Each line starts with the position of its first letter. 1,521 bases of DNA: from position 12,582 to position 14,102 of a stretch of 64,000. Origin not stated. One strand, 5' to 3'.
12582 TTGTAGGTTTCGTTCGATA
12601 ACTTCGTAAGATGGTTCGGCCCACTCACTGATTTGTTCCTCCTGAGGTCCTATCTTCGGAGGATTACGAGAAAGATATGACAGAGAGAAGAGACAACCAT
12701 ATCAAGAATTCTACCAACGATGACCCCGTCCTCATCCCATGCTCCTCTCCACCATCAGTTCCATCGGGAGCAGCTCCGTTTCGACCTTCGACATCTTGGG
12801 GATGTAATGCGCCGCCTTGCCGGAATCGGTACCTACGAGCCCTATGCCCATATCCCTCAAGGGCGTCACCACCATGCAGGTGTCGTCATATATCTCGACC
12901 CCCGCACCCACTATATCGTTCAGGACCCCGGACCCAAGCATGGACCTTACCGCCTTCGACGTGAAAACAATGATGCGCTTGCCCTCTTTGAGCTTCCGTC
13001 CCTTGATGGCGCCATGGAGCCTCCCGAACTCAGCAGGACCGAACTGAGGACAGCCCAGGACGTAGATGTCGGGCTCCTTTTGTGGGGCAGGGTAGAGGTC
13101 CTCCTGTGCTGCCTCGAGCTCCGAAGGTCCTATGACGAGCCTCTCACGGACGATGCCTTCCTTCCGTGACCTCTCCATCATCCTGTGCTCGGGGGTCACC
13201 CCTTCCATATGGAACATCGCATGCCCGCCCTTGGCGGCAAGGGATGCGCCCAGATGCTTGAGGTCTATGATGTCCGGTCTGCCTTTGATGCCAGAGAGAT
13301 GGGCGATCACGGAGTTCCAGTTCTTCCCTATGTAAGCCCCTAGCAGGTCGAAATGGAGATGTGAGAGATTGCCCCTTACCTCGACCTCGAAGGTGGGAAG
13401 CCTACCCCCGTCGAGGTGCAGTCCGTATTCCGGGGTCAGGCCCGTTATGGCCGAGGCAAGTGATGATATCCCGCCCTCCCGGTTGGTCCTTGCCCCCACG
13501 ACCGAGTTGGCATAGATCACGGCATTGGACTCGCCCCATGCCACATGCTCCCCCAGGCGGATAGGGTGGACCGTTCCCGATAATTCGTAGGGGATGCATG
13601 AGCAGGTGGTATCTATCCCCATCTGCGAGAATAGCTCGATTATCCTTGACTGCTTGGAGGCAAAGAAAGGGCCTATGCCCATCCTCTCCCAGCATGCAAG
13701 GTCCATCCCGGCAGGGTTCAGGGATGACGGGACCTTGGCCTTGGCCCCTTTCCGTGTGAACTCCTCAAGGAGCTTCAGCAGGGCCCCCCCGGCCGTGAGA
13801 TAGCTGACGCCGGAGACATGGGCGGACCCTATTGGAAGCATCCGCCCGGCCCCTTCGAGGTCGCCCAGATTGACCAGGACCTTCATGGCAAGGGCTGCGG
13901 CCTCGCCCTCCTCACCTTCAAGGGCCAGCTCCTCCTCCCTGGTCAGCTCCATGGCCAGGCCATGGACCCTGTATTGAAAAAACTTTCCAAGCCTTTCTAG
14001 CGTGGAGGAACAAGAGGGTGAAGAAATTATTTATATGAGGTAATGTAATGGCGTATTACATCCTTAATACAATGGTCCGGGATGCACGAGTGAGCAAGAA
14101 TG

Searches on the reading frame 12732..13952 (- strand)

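Call 57: search_protein_families(library=pfam, proteins=[window:12732-13952:-], max_evalue=0.001)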
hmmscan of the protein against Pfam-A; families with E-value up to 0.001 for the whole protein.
window:12732-13952:- (406 aa): 1 family
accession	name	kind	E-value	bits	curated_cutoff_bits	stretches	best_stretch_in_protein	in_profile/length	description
PF04412.18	AcnX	-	5.1e-127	424.3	31.5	1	1-401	1-399/400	Aconitase X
